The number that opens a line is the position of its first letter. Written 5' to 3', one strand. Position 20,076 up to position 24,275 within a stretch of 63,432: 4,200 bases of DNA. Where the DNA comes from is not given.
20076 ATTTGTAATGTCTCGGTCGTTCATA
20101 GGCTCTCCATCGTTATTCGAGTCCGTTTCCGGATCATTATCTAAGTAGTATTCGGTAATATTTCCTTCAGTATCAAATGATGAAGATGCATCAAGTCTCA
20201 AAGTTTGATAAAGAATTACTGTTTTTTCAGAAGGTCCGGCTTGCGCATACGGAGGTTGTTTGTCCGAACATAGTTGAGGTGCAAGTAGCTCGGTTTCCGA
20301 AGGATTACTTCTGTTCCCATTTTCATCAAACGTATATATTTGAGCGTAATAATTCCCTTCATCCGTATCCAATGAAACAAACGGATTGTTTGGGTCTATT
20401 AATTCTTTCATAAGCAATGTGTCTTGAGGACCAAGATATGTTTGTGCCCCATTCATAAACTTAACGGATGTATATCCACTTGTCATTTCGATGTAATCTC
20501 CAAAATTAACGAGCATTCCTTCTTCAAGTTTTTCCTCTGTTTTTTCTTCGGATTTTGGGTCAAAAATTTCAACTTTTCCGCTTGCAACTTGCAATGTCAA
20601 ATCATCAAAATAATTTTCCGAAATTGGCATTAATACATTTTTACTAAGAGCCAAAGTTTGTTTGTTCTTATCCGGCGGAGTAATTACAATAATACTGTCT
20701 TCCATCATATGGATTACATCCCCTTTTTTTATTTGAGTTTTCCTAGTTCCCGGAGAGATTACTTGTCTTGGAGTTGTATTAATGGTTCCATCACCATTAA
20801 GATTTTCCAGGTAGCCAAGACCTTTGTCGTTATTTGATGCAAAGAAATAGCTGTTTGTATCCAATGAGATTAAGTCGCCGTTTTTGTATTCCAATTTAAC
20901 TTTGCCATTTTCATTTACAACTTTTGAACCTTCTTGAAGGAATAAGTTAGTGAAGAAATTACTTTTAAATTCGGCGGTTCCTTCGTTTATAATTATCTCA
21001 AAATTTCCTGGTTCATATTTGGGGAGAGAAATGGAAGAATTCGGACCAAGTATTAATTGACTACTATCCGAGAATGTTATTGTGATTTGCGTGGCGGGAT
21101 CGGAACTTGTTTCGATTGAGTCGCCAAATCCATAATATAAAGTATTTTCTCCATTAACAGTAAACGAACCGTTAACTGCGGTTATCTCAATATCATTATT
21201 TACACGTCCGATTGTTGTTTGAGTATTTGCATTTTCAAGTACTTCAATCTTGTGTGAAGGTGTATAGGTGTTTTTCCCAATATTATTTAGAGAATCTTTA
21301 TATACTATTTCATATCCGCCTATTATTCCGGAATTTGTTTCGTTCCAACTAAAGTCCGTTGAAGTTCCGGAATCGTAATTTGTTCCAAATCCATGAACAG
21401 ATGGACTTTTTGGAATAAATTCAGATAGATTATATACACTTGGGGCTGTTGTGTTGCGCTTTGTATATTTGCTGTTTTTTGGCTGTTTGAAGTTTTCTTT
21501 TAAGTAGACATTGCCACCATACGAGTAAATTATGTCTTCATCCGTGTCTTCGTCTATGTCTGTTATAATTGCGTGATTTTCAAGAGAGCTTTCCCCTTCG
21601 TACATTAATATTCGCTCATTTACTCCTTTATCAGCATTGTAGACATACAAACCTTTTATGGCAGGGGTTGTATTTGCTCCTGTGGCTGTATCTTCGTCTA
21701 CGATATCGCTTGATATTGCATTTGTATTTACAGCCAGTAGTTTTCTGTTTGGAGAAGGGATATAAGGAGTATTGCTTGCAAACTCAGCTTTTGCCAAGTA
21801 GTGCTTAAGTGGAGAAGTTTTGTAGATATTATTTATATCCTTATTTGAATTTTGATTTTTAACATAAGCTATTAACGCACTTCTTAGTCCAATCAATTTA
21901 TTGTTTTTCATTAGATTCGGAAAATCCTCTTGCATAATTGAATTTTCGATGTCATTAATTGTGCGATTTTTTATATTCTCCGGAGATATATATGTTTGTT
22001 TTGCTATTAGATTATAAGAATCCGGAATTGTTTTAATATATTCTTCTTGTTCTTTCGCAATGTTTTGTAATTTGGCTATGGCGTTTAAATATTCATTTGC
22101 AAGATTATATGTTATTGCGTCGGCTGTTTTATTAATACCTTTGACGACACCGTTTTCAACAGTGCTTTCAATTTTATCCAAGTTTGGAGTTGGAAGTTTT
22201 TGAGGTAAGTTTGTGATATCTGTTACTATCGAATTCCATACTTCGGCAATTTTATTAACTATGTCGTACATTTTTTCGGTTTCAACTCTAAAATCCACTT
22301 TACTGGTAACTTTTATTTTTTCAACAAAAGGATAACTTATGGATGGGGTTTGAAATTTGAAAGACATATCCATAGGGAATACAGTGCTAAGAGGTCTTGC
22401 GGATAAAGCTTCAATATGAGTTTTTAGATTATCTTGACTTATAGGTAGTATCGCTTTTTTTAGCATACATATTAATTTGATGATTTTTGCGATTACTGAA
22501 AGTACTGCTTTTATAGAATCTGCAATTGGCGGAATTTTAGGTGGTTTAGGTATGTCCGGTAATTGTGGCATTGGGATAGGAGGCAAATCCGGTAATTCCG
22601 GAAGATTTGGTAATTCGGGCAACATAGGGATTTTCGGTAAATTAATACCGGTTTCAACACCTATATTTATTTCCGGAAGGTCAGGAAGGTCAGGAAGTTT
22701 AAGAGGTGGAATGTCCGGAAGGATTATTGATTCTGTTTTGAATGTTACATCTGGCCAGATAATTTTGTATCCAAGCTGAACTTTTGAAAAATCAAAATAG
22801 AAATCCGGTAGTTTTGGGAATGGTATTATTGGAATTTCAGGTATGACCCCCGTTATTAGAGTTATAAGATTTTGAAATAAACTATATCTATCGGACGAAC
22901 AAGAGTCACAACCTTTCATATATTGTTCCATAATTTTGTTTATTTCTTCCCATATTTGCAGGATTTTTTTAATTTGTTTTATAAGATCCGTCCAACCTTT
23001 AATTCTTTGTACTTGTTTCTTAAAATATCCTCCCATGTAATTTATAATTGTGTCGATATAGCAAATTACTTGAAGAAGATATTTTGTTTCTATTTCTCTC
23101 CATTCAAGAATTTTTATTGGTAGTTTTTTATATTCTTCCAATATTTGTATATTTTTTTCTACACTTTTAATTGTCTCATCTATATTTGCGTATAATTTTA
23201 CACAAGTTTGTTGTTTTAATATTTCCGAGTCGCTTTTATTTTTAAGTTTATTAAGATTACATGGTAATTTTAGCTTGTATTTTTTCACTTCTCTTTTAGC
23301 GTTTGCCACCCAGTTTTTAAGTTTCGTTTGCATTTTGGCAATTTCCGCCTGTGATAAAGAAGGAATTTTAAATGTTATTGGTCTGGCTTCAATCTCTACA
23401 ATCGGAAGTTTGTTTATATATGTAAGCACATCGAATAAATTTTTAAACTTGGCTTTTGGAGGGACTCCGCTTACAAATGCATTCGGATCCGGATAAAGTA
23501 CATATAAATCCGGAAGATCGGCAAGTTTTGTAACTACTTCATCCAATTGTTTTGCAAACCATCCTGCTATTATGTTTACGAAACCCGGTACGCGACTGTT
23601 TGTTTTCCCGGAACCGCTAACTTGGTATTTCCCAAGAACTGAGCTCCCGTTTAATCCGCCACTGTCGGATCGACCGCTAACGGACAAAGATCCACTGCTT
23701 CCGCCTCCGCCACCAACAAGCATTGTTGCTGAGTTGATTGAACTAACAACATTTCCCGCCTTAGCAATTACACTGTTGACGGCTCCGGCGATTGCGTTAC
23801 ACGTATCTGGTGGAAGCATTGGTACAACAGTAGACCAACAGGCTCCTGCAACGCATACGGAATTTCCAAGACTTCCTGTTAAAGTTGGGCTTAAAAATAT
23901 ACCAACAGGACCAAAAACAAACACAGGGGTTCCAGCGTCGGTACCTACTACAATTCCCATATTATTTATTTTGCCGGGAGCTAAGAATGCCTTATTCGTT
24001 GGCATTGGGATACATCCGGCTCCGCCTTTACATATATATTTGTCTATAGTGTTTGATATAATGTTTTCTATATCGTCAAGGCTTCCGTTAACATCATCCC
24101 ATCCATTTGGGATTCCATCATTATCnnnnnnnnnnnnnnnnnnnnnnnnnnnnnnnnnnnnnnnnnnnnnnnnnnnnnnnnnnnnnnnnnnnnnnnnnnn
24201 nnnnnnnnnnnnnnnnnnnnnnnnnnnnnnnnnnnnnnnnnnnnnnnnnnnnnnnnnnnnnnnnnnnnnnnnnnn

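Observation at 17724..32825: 15.1-kb gene encoding a 5033-aa mosaic surface protein, about a quarter of the whole window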

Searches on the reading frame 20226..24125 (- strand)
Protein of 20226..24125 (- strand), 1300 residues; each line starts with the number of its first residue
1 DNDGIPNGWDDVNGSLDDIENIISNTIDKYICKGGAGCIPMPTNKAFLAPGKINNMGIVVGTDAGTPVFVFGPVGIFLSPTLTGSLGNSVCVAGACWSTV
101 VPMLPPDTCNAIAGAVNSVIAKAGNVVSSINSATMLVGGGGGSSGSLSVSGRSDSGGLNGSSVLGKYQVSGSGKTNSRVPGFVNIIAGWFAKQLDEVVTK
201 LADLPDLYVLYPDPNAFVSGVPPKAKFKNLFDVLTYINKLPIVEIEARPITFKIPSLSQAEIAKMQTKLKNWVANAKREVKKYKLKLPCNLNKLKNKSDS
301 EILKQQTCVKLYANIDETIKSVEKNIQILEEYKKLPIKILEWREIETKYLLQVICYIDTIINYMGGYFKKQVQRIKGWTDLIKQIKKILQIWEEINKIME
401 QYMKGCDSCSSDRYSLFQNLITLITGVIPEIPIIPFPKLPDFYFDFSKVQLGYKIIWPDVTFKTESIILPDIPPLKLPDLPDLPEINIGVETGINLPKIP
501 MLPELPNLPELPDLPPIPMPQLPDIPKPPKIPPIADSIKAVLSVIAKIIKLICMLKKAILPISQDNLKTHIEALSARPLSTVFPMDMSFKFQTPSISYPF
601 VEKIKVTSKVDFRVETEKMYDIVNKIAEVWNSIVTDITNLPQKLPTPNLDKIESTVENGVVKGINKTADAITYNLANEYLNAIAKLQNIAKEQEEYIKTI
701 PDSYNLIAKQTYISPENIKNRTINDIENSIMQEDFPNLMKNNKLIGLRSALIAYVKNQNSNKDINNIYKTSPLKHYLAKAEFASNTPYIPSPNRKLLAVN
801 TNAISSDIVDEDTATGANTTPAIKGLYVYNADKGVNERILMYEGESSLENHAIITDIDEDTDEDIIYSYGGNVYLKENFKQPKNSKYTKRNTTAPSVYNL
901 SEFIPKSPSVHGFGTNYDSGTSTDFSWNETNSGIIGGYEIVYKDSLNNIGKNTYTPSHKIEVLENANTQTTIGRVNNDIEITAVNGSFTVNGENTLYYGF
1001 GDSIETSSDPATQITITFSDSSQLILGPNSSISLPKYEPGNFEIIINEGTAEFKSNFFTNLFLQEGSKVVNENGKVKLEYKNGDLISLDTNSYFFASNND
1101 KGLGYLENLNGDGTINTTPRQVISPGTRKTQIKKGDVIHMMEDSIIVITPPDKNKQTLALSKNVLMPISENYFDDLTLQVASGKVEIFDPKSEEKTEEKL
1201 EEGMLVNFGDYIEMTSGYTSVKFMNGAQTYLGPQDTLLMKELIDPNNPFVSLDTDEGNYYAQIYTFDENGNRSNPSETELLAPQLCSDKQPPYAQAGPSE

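Call 15: search_solved_structures(query=window:20226-24125:-, max_evalue=1)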
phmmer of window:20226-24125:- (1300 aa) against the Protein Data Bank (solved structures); distinct sequences matched with E-value up to 1: 1.
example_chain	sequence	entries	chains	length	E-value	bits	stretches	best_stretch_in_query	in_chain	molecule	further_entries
2lch_A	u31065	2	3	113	0.055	14.2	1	308-397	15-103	Protein OR38 | computationally designed four-helix bundle protein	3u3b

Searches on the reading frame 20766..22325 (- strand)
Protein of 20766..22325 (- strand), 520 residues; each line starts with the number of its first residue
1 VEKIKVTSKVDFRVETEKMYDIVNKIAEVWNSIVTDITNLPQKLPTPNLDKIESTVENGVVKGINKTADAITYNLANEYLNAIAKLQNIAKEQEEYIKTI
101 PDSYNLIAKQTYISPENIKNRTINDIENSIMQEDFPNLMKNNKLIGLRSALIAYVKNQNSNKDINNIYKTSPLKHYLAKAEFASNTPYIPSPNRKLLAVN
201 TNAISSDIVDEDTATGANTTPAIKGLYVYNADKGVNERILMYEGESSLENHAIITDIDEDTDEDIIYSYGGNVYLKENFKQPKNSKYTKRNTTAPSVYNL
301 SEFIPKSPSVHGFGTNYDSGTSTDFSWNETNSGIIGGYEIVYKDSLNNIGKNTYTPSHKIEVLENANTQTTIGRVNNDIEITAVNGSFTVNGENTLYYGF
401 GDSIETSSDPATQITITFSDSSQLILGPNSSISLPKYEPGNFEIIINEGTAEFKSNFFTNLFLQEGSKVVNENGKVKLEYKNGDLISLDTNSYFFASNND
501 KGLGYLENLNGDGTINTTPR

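Call 80: search_protein_families(library=pfam, proteins=[window:20766-22325:-], max_evalue=0.1)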
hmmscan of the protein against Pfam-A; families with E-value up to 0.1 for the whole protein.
window:20766-22325:- (520 aa): 2 families
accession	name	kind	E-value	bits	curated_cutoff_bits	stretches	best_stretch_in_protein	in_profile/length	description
PF04773.18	FecR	-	0.00012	22.9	24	1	410-454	7-53/97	FecR protein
PF17163.9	DUF5125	-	0.028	14.8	27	1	413-490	57-133/188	Domain of unknown function (DUF5125)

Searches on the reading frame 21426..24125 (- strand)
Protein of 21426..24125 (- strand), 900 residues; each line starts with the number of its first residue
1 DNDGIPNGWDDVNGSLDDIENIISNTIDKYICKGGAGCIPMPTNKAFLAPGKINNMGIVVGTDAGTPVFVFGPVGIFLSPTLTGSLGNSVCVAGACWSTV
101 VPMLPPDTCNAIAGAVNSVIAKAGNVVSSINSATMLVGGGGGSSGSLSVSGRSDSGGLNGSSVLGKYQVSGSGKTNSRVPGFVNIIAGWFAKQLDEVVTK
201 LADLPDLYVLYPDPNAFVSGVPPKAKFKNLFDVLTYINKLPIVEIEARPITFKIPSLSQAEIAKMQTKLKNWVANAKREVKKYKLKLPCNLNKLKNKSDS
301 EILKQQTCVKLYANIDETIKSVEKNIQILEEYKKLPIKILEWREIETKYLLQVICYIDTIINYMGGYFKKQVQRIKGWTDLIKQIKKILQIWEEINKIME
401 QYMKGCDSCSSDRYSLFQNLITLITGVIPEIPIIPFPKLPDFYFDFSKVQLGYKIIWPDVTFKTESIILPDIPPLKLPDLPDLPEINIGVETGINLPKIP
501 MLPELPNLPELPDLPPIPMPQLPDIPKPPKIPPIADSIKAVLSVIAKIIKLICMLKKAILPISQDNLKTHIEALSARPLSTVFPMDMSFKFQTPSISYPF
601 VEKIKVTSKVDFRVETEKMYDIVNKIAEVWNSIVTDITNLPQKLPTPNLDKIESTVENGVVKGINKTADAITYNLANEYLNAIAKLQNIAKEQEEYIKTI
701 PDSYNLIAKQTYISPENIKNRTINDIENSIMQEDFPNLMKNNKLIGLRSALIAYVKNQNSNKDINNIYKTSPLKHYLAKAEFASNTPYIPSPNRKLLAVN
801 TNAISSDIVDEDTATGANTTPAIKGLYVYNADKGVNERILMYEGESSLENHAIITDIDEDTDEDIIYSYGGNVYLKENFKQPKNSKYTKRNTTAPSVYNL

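Call 16: find_homologous_proteins(query=window:21426-24125:-, max_evalue=0.001)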
Query window:21426-24125:- (900 aa): 1 proteins with E <= 0.001 among 8000 candidates.
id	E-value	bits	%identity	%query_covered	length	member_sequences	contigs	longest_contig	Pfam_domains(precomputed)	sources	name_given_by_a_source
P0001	1.6e-61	227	25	80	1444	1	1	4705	-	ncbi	ncbi:MAG: hypothetical protein V1760_03515, partial [Candidatus Peregrinibacteria bacterium]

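Call 22: search_protein_families(library=pfam, proteins=[P0001], max_evalue=0.01)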
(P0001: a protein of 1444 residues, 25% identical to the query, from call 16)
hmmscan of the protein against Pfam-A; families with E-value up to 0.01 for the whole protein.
P0001 (1444 aa): 1 family
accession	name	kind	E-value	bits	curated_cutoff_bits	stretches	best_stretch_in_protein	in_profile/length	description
PF01442.23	Apolipoprotein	-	0.00073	19.7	90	1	731-863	10-138/190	Apolipoprotein A1/A4/E domain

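Call 35: find_encoding_contigs(protein=P0001, flank=10000, max_places=3)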
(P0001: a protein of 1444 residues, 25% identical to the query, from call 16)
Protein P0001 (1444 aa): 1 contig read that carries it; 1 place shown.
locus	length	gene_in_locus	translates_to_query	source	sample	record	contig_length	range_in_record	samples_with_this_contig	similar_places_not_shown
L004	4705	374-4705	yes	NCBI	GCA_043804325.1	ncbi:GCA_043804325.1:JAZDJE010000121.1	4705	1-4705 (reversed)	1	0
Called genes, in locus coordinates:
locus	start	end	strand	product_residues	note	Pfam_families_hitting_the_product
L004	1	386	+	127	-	?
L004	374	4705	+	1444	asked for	?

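Call 36: search_protein_representatives(protein=window:21426-24125:-)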
Query: 900 residues. Proteins with E-value up to 0.001 (for the whole library): 419; up to 1e-10: 362; up to 1e-30: 250. The best 150 are listed.
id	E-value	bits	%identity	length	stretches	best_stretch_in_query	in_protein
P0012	0.0e+00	1225.2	64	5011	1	1-898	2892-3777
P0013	2.3e-167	575.1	42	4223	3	1-639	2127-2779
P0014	3.3e-157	541.5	39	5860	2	1-759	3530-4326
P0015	4.8e-155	534.3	38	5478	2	17-794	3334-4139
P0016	7.0e-154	530.5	41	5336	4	232-639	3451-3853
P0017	1.1e-149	516.6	44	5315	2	14-641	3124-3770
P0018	2.6e-147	508.7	39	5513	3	13-646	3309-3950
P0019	6.8e-138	477.6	38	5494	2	21-759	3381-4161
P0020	8.8e-136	470.6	38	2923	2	226-880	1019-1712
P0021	1.5e-133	463.2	37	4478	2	19-766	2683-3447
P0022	6.1e-131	454.6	40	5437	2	12-773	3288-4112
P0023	1.8e-130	453.0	35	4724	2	1-767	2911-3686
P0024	3.0e-130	452.3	41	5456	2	23-654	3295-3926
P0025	3.9e-130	451.9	37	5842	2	5-716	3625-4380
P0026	6.4e-130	451.2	43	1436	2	91-643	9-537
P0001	5.1e-62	226.5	35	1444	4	311-641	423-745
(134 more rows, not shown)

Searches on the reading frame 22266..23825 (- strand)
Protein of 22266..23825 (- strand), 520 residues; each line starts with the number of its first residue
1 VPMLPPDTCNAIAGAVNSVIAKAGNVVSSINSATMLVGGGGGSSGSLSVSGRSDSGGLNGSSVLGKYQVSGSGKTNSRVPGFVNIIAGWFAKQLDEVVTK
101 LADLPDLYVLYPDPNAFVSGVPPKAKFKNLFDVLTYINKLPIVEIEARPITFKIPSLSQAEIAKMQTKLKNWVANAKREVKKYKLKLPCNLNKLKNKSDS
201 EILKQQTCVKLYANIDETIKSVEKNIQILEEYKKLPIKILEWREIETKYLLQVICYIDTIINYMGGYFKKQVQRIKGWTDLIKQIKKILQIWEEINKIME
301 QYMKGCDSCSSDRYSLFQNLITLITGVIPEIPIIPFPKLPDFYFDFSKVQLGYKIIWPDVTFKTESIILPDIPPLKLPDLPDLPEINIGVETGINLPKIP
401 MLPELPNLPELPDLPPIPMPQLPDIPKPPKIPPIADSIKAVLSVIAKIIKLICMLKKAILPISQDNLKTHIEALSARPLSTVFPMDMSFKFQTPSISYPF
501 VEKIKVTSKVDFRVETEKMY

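Call 80: search_protein_families(library=pfam, proteins=[window:22266-23825:-], max_evalue=0.1)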
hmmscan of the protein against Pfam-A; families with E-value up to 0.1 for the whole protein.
window:22266-23825:- (520 aa): 1 family
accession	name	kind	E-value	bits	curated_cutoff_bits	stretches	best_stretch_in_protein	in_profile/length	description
PF24781.2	FANCA_helical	-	0.072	14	28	0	220-251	6-37/82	FANCA helical domain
